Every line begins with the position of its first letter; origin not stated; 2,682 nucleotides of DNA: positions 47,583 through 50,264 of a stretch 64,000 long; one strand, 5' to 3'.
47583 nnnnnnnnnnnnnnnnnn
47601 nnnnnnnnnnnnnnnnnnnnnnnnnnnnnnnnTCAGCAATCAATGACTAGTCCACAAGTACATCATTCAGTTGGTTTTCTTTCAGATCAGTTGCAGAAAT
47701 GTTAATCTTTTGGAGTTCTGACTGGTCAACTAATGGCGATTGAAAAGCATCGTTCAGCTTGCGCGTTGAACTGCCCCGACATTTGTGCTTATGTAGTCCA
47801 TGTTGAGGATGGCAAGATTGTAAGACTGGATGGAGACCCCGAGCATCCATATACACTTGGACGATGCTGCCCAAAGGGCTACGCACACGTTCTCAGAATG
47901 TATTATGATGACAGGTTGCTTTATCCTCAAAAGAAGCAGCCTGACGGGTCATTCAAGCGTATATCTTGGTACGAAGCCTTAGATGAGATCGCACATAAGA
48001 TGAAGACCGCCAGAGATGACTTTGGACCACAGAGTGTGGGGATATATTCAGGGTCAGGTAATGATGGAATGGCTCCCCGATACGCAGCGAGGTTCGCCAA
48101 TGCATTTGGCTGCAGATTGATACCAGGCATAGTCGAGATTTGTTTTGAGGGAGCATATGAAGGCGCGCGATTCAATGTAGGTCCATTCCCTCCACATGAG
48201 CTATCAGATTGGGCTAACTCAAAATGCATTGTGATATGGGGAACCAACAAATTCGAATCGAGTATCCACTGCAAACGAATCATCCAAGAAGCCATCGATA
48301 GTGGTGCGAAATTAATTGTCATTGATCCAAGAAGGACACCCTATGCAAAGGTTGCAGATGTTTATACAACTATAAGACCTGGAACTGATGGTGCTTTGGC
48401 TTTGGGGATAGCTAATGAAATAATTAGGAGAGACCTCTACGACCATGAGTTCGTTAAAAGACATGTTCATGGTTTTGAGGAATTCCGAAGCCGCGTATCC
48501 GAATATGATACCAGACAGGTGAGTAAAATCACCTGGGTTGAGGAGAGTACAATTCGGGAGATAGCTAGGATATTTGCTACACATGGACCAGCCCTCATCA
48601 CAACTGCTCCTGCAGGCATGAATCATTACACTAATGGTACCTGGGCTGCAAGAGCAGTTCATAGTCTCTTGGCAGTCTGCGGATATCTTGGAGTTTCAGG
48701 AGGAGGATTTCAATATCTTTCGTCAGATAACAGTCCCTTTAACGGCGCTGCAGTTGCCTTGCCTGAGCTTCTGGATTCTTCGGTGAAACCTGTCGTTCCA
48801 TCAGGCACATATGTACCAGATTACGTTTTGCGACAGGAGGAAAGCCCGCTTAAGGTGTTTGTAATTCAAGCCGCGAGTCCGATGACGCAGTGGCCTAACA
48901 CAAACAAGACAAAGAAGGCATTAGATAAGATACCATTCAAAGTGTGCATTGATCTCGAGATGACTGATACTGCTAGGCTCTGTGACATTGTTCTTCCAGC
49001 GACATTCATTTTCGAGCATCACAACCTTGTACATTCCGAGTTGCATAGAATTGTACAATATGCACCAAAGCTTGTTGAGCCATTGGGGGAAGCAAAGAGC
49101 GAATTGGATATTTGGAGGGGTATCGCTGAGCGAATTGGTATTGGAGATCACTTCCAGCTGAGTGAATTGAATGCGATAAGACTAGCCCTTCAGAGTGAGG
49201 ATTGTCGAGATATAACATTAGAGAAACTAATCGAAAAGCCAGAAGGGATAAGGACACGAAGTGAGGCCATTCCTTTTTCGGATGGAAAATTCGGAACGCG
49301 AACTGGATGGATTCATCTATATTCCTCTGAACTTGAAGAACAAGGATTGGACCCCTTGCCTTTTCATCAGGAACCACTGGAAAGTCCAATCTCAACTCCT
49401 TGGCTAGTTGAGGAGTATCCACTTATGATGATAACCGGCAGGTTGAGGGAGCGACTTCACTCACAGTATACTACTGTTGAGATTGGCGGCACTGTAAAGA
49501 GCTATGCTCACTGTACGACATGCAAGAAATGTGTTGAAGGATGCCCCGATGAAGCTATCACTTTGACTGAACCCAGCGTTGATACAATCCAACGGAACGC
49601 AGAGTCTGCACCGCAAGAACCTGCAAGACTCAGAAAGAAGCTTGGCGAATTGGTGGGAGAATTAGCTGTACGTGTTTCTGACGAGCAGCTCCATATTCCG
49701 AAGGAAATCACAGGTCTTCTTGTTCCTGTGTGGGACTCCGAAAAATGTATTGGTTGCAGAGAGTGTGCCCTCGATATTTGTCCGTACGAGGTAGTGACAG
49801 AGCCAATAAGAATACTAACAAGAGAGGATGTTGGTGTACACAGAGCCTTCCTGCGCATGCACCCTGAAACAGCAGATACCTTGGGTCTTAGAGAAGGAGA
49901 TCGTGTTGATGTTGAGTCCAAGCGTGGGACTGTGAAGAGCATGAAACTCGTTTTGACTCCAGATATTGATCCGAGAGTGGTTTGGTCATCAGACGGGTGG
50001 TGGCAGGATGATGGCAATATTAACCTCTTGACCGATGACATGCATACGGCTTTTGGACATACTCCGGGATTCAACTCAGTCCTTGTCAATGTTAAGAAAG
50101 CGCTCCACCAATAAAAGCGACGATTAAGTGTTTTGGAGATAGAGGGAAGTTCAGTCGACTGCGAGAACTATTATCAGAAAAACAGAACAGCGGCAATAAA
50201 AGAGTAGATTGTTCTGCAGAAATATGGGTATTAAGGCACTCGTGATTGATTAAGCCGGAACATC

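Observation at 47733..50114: Molybdopterin oxidoreductase with an internal two-cluster ferredoxin domain inserted before the C-terminal MGD-binding barrel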

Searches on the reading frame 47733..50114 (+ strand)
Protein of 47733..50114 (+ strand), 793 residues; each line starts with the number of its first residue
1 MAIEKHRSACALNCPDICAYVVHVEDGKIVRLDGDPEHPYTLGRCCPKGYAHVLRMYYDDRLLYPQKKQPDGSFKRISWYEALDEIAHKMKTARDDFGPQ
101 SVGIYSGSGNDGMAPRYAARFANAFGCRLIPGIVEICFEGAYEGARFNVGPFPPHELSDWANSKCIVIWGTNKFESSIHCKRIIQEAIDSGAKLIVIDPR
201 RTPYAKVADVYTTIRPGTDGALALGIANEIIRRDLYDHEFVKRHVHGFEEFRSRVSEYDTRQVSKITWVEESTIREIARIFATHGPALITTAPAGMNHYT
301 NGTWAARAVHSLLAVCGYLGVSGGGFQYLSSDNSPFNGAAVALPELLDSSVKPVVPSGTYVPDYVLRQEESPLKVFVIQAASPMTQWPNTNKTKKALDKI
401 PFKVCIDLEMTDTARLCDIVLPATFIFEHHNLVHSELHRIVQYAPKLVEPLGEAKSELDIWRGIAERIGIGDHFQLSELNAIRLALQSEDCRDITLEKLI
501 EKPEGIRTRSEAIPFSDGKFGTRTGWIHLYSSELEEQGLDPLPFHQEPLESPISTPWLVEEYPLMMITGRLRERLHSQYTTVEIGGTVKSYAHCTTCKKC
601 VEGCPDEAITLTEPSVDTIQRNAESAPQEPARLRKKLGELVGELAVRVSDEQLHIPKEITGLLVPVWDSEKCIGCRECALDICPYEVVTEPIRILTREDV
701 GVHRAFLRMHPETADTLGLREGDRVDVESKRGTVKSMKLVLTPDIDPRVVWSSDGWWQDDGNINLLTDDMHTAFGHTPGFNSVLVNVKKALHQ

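Call 6: search_protein_families(library=pfam, proteins=[window:47733-50114:+], max_evalue=0.1)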
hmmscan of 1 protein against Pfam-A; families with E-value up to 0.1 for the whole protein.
window:47733-50114:+ (793 aa): 13 families
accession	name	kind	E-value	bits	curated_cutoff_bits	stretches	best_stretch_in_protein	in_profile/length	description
PF00384.28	Molybdopterin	-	3.2e-48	165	24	1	61-467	1-353/353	Molybdopterin oxidoreductase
PF01568.27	Molydop_binding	-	7.6e-20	71.4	26.8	1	702-783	26-109/110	Molydopterin dinucleotide binding domain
PF04879.21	Molybdop_Fe4S4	-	3.1e-11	43.5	22.7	1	5-57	3-54/55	Molybdopterin oxidoreductase Fe4S4 domain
PF13187.11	Fer4_9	-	1.8e-06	28.3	27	1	593-686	1-50/52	4Fe-4S dicluster domain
PF12838.12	Fer4_7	-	3.3e-05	24.7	27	1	593-686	1-51/52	4Fe-4S dicluster domain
PF12837.12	Fer4_6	-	4.6e-05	23.6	25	1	664-687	1-23/24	4Fe-4S binding domain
PF13237.11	Fer4_10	-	8.7e-05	22.8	25.5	2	589-606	4-21/53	4Fe-4S dicluster domain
PF13484.11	Fer4_16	-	0.00015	22.9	30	1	593-623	1-31/66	4Fe-4S double cluster binding domain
PF00037.32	Fer4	-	0.00015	21.8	21.1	2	590-610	4-24/24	4Fe-4S binding domain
PF14697.11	Fer4_21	-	0.00056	20.4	35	1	592-611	39-59/59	4Fe-4S dicluster domain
PF12797.12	Fer4_2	-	0.00066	19.9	24.5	1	665-685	3-22/22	4Fe-4S binding domain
PF13183.11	Fer4_8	-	0.0018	19.2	27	1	587-606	47-66/68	4Fe-4S dicluster domain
PF04014.23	MazE_antitoxin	-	0.098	13.1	24.7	0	712-732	15-36/48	Antidote-toxin recognition MazE, bacterial antitoxin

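Call 7: search_protein_families(library=ncbifam, proteins=[window:47733-50114:+], max_evalue=0.01)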
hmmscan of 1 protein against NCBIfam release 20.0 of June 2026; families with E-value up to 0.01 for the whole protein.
window:47733-50114:+ (793 aa): 65 families (the best 25 are shown)
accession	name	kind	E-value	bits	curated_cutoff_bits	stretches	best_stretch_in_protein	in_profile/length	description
TIGR01591.1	Fdh-alpha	equivalog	2.1e-85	287.2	666.25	3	14-330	6-322/672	formate dehydrogenase subunit alpha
NF047855.1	AssmNtatRedNasC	equivalog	2.3e-65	221.2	1100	3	37-327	53-344/708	assimilatory nitrate reductase catalytic subunit NasC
NF012032.0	PRK15488.1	equivalog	6.3e-65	219.5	694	2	7-332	45-368/759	thiosulfate reductase PhsA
TIGR02166.1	dmsA_ynfE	subfamily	1.1e-60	205.6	777.7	2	7-476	46-565/794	DMSO/selenate family reductase complex A subunit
TIGR03479.1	DMSO_red_II_alp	subfamily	5.3e-54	183.6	984.75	3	6-243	58-305/913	molybdopterin-dependent oxidoreductase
TIGR00509.1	bisC_fam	subfamily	6.5e-48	163.5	1017.55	2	162-475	167-517/772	molybdopterin guanine dinucleotide-containing S/N-oxide reductase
TIGR01706.1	NAPA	equivalog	1.5e-43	149.2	930.55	4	7-246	44-292/830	periplasmic nitrate reductase subunit alpha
NF041783.2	mnquin_red_QrcB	equivalog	1e-42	146.2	440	1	8-432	55-463/695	menaquinone reductase molybdopterin-binding-like subunit QrcB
NF010055.0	PRK13532.1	equivalog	8.7e-42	143.3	904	3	6-245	43-291/830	nitrate reductase catalytic subunit NapA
TIGR01553.1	formate-DH-alph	equivalog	7.3e-38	129.9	814.2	2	159-246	218-305/1009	formate dehydrogenase-N subunit alpha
NF041884.1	selenate_YnfF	exception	7.1e-36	123.4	1650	1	8-325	48-397/798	selenate/tellurate reductase subunit YnfF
NF041323.1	Nitr_red_NasA_Halo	equivalog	2.5e-35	122.1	1000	2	10-334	3-320/673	assimilatory nitrate reductase NasA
NF011566.1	PRK14990.1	exception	3e-35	121.5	1600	1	8-474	61-583/814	dimethylsulfoxide reductase subunit A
NF041885.1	selenate_YnfE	exception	3.3e-35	121.1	1675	1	8-435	51-528/805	selenate/tellurate reductase subunit YnfE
NF011682.0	PRK15102.1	equivalog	2.7e-32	111.7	909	2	167-355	233-431/829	trimethylamine-N-oxide reductase TorA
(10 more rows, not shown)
